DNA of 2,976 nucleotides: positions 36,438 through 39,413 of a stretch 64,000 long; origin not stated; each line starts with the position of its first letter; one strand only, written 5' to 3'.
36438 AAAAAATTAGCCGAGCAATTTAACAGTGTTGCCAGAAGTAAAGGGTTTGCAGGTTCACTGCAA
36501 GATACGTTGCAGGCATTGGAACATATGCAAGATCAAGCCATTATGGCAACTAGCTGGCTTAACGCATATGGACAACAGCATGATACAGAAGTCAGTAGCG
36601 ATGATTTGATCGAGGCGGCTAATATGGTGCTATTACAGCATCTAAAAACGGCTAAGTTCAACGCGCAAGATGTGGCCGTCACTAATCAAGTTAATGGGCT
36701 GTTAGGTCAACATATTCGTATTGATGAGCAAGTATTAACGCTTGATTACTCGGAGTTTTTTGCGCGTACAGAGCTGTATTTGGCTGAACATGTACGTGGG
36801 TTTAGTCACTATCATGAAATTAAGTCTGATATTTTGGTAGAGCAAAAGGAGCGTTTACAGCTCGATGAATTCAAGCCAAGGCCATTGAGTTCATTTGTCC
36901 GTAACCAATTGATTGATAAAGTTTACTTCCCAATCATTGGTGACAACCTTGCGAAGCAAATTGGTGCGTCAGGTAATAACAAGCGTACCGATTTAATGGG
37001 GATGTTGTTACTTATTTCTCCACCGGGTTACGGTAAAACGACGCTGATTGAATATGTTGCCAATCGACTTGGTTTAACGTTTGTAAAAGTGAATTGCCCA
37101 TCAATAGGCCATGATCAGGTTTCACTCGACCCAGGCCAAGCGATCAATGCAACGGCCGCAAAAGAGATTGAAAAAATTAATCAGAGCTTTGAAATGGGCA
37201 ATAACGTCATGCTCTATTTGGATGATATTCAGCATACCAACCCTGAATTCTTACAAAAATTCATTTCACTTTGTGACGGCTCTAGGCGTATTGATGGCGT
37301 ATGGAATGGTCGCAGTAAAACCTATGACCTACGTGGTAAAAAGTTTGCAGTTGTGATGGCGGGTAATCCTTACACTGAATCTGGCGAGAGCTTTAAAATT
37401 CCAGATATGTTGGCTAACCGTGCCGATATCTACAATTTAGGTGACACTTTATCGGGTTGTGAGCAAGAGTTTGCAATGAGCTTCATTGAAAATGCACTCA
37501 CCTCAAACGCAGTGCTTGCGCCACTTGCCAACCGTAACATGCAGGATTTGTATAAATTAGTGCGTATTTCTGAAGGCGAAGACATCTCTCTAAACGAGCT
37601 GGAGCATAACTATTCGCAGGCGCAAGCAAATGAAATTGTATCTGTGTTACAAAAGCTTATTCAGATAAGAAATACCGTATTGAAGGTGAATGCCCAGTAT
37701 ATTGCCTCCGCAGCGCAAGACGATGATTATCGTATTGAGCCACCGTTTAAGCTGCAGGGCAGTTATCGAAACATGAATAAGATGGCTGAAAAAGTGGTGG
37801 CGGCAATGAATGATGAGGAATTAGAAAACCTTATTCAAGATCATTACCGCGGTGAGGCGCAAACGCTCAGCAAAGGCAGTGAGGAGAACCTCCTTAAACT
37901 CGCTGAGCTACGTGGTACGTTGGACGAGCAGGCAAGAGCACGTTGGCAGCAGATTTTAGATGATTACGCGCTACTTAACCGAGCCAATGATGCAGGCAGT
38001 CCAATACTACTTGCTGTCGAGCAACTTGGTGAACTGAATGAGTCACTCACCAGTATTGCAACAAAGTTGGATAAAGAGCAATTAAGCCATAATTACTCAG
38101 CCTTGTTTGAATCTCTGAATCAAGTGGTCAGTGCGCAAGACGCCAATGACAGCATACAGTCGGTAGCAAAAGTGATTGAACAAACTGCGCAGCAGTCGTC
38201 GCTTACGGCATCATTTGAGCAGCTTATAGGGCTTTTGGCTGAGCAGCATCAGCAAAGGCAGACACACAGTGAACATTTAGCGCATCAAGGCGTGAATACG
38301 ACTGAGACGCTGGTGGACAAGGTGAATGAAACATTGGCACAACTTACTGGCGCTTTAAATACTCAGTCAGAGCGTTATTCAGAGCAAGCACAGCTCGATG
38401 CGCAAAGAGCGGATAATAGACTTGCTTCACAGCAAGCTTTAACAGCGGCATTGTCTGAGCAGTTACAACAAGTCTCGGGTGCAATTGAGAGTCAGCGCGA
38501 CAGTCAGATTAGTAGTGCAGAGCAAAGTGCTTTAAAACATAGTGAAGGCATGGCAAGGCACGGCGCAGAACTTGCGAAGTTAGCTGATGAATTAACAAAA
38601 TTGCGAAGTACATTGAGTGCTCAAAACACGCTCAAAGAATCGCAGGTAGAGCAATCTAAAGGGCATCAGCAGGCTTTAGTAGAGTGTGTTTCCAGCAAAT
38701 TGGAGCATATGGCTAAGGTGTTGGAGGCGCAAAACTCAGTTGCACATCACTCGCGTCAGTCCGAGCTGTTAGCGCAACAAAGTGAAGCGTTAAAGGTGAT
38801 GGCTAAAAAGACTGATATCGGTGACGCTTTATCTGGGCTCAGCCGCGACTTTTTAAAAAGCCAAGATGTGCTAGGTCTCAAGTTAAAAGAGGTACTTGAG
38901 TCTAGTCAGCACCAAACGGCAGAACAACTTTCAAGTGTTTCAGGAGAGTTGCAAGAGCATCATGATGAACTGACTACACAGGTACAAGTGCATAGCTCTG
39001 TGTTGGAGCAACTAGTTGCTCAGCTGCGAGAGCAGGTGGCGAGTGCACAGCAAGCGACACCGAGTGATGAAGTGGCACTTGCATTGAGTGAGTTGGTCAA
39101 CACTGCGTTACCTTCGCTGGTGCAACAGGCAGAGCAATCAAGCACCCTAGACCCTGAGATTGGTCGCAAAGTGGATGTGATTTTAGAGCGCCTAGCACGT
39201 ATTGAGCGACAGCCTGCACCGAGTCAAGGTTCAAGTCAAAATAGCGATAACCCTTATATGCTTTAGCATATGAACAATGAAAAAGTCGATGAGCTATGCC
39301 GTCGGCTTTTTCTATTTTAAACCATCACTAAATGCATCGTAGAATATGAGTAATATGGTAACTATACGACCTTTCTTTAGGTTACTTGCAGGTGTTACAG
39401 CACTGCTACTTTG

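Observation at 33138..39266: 2042-aa protein: beta-rich N-domain, ~850-aa helical region, single MoxR/AAA_5-like ATPase, Q-rich coiled-coil tail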

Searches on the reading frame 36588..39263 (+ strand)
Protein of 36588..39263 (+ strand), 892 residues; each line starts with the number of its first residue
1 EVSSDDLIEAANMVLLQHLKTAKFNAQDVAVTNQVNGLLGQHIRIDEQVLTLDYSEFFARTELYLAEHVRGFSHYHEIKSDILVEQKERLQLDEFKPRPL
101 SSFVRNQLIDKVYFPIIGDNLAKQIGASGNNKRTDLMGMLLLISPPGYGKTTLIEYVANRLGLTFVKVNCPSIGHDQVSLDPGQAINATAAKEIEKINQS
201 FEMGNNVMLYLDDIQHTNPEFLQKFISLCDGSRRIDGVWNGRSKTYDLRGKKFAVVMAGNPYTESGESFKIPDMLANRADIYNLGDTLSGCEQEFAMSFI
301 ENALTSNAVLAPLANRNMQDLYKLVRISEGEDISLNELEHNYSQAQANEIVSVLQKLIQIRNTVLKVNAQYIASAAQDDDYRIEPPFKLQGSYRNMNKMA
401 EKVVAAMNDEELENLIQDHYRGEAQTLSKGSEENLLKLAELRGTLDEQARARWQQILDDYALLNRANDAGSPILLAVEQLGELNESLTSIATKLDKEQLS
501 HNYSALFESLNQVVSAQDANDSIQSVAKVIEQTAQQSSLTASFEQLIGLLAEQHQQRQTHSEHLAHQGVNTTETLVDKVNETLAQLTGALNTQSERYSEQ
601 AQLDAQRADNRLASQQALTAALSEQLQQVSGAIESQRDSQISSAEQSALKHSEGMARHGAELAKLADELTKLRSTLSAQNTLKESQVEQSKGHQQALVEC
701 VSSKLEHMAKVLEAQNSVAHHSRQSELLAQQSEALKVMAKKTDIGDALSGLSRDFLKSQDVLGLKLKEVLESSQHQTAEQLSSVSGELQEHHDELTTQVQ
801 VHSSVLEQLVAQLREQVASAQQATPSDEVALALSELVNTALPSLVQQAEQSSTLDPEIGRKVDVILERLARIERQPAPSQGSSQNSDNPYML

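Call 24: find_related_loci(query=A2, collection=genome_contigs, flank=10000)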
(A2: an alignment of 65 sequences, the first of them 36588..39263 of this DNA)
Query A2 (892 aa) in genome_contigs; peptide patterns used: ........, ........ (x = any residue, [..] = any of these).
600 stretches matched a pattern (row limit reached: there are more); 600 encode a relative of the query (tblastn E <= 1e-3); the best 80 are kept; 80 distinct loci.
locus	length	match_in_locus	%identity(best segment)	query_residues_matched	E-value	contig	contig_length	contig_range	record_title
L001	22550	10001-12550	68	1-892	0e+0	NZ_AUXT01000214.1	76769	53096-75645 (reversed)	Pseudoalteromonas luteoviolacea NCIMB 1942 contig_88, whole genome shotgun sequence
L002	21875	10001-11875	69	3-650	0e+0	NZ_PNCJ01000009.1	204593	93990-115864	Pseudoalteromonas rubra strain S2599 S2599_S27_L001_R1_001__paired__contig_9, whole genome shotgun sequence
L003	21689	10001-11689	74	3-577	0e+0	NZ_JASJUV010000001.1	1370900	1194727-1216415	Pseudoalteromonas ardens strain R96 NODE_1_length_1370900_cov_26.193590, whole genome shotgun sequence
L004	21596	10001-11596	76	9-540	0e+0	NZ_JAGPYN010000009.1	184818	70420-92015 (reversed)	Pseudoalteromonas ostreae strain hOe-66 1836600009, whole genome shotgun sequence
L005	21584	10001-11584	58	28-532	0e+0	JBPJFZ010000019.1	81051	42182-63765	Oleiphilaceae bacterium J1-3 NODE_19_length_81051_cov_40.9269, whole genome shotgun sequence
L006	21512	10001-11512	60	7-516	0e+0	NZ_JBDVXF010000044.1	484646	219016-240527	MAG: Paraglaciecola sp. isolate LC.105.F.D3_287_101 LC_105_F_D3_287_101_000000000044, whole genome shotgun sequence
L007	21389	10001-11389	62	28-494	0e+0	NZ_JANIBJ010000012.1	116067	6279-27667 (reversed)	Methylomonas subterranea strain SURF-2 SURF2.00012, whole genome shotgun sequence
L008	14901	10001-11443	63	9-490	0e+0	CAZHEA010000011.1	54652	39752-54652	MAG TPA_asm: uncultured Thiotrichaceae bacterium isolate SRP128015_co1_15 genome assembly, contig: NODE_428_length_54652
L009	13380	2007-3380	62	35-491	0e+0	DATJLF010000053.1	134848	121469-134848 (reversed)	MAG TPA_asm: Cellvibrio sp. isolate SMAG_U15612 k141_281305, whole genome shotgun sequence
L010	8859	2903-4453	58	23-540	0e+0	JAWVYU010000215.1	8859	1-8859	MAG: Ketobacteraceae bacterium isolate HN14.bin.11 k141_605610_length_8859_cov_10.9989, whole genome shotgun sequence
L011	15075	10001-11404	62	28-496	0e+0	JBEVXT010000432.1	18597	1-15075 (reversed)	MAG: Sedimenticola sp. isolate 1_1 TCF1 c_000000000148, whole genome shotgun sequence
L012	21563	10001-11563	57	9-529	0e+0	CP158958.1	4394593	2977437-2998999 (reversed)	Stenotrophomonas maltophilia strain STE2 chromosome, complete genome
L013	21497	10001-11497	57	28-538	0e+0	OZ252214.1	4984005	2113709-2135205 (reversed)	MAG: Cellvibrionaceae bacterium isolate 55a8bffa-a2ad-4596-9e63-39a54d4c2177 genome assembly, chromosome: 1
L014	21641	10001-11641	55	9-550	0e+0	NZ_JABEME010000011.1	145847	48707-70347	Stenotrophomonas africana strain ATCC 700475 ATCC700475_11, whole genome shotgun sequence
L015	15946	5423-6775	62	34-483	0e+0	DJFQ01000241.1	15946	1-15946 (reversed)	MAG TPA_asm: Marinagarivorans sp. UBA5868 UBA5868_contig_59108, whole genome shotgun sequence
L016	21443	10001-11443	60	10-491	0e+0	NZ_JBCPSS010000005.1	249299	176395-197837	Providencia sp. Je.9.19 NODE_5_length_249299_cov_38.832481, whole genome shotgun sequence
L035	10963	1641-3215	56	27-539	0e+0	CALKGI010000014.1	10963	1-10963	MAG: uncultured Alteromonadaceae bacterium isolate S2_Bin_METABAT__167_1 genome assembly, contig: c_000005195540, whole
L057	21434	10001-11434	58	13-490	0e+0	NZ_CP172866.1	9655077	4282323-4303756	Corallococcus coralloides strain KYC2213 chromosome, complete genome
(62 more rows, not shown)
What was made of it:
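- Tried and rejected: The same end-to-end architecture is present in complete genomes of Stenotrophomonas, Corallococcus, Sorangium and Cystobacter (call 24).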

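Call 37: predict_structure(alignment_id=A2)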
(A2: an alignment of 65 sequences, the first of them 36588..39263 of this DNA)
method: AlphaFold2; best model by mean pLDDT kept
length: 892 residues; sequences in the alignment: 65
mean_pLDDT: 70.5   pTM: 0.45
mean pLDDT of the five models: 70.5, 65.6, 64.2, 63.5, 62.3
residues with pLDDT >= 90: 101; 70-90: 339; 50-70: 388; < 50: 64
segments of 3 or more residues with pLDDT < 50: 131-136, 565-575, 651-655, 714-721, 813-823, 878-887
pLDDT, mean of each block of 10 residues (from residue 1): 71 79 60 79 84 80 87 90 80 66 64 65 58 50 60 79 79 63 80 81 81 68 64 72 79 71 57 53 61 75 88 88 92 92 94 94 86 79 84 80 93 92 84 92 92 92 80 77 78 62 62 57 59 56 65 65 43 51 61 67 70 70 69 64 54 50 65 68 68 67 65 49 59 64 57 71 71 64 61 65 61 46 57 78 77 70 78 58 44 47
secondary structure, 60 per line:
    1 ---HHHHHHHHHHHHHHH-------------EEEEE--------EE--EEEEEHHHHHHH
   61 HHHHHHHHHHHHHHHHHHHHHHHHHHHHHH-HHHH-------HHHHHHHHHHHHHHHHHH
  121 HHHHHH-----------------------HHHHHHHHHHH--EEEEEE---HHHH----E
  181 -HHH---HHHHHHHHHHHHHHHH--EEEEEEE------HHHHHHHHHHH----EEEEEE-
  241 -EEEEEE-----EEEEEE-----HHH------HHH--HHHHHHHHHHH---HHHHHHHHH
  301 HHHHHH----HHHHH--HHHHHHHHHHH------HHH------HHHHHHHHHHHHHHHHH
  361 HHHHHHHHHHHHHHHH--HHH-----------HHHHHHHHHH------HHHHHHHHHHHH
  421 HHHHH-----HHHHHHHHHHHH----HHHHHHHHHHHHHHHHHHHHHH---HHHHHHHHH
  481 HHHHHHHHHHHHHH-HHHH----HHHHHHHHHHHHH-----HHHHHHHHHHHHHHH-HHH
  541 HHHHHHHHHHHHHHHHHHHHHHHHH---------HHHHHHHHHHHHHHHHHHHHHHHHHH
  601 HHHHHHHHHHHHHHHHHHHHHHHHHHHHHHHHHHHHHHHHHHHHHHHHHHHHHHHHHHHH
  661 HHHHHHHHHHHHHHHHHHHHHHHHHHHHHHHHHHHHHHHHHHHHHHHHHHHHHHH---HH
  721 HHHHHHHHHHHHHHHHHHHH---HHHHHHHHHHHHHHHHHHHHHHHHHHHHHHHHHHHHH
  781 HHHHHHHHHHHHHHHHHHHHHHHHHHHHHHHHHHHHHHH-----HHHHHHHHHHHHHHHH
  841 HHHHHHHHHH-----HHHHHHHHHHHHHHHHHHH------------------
elements in order (helices of 4 or more, strands of 3 or more residues): H4-18 E32-36 E49-53 H54-90 H92-95 H103-126 H150-160 E163-168 H172-175 H188-203 E206-212 H219-229 E234-239 E242-247 E253-258 H278-288 H292-306 H311-315 H318-328 H344-376 H393-402 H409-425 H431-442 H447-468 H472-494 H496-499 H504-516 H522-536 H538-565 H575-715 H719-740 H744-819 H825-850 H856-874
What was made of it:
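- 36885..37487 (+): aa 1250-1450: AAA+ alpha/beta core. The hairpin appears in the model (call 37).
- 37488..38057 (+): aa 1451-1640: conserved helical lid/C-domain carrying the invariant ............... motif. pLDDT 84-94 (call 37).
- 38058..39263 (+): aa 1641-2042: lineage-variable, Q/L/S/A-rich helical tail. Modelled as long, low-confidence helices (call 37).
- On AAA_5 (dynein-related) group / pre-sensor-1-hairpin superclade: The model has two strands at aa 1384-1397 just before strand 4 (call 37), but pLDDT there is 60-80.
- Closest known: AAA_5 / helix-2-insert-clade ATPases. Same: Hairpin before sensor 1 (call 37).
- The AAA core of the model is only moderately confident (pLDDT 50-80, call 37). 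The model shows a pre-sensor-1 hairpin (call 37).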

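Call 71: search_protein_families(library=pfam, proteins=[L012:12582-13730:+, L005:12387-13106:+, L009:4945-5574:+, L016:3423-4082:+, L012:3701-4378:+, L057:3119-4180:+, L005:3470-4156:+], max_evalue=0.1)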
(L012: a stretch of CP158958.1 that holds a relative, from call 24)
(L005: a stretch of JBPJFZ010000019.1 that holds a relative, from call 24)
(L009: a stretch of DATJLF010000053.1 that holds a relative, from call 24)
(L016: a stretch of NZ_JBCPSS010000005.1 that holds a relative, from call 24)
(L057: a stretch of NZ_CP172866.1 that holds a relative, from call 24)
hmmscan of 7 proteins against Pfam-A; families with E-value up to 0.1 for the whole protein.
L012:12582-13730:+ (383 aa): 2 families
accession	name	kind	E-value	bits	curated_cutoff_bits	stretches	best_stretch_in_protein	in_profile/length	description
PF05816.16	TelA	-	9.4e-69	232.5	30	1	66-378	14-331/332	Toxic anion resistance protein (TelA)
PF15743.10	SPATA1_C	-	0.018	15.4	27.8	1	308-375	81-148/150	Spermatogenesis-associated C-terminus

L005:12387-13106:+ (240 aa): 6 families
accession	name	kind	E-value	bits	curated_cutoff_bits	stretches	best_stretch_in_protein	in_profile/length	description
PF13091.12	PLDc_2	-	7.6e-33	113.6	27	1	112-235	1-132/132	PLD-like domain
PF07894.18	SACK1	-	3.8e-05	23.8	21.4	1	106-236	124-270/274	Scaffolding anchor of CK1 domain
PF24217.1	DUF7436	-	0.0078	16.6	34.2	1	138-237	53-149/153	Family of unknown function (DUF7436)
PF00614.28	PLDc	-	0.029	14.8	21.9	1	184-205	5-26/28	Phospholipase D Active site motif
PF21806.3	DUF6879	-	0.053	13.4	23.9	0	158-237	89-158/167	Family of unknown function (DUF6879)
PF11495.14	Regulator_TrmB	-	0.094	12.4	22.2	0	108-236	11-130/233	Archaeal transcriptional regulator TrmB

L009:4945-5574:+ (210 aa): 9 families
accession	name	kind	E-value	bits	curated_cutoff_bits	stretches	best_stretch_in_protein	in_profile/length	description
PF13453.11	Zn_ribbon_TFIIB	-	7.8e-07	28.8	22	2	33-64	1-30/41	Transcription factor zinc-finger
PF04981.18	NMD3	-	0.0056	16.7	24.9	1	98-164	14-77/243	NMD3 family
PF05207.18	Zn_ribbon_CSL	-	0.0057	16.8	29.2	0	27-59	14-46/55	CSL zinc finger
PF01155.25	HypA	-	0.0095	16.4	28.9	0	25-66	64-99/112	Hydrogenase/urease nickel incorporation, metallochaperone, hypA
PF07191.17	Zn_ribbon_6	-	0.0098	16.3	25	0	27-63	12-39/67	Double zinc ribbon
PF10601.15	zf-LITAF-like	-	0.0099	16.5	23.8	0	96-110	55-69/70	LITAF-like zinc ribbon domain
PF07754.17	HVO_2753_ZBP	-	0.053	13.8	33.2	0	88-105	5-24/46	Small zinc finger protein HVO_2753-like, Zn-binding pocket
PF18414.7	zf_C2H2_10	-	0.059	13.4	25.6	0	98-104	3-9/26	C2H2 type zinc-finger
PF08063.17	Zn_ribbon_PADR1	-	0.089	13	25.1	0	98-115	3-20/42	PADR1 domain, zinc ribbon fold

L016:3423-4082:+ (220 aa): 2 families
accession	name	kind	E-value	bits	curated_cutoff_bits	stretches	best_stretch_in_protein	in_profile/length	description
PF14505.12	DUF4438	-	0.012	15.7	24.9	1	142-202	50-111/135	Domain of unknown function (DUF4438), N-terminal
PF01330.27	RuvA_N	-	0.055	14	23.6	0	161-218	6-57/61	RuvA N terminal domain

L012:3701-4378:+ (226 aa): 0 families

L057:3119-4180:+ (354 aa): 0 families

L005:3470-4156:+ (229 aa): 2 families
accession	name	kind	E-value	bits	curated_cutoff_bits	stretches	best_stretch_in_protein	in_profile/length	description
PF21001.2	YqiJ_N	-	0.02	15.5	23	1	26-132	8-112/116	Inner membrane protein YqiJ, N-terminal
PF05279.16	Asp-B-Hydro_N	-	0.041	14.3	23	1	23-67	10-51/66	Aspartyl beta-hydroxylase N-terminal region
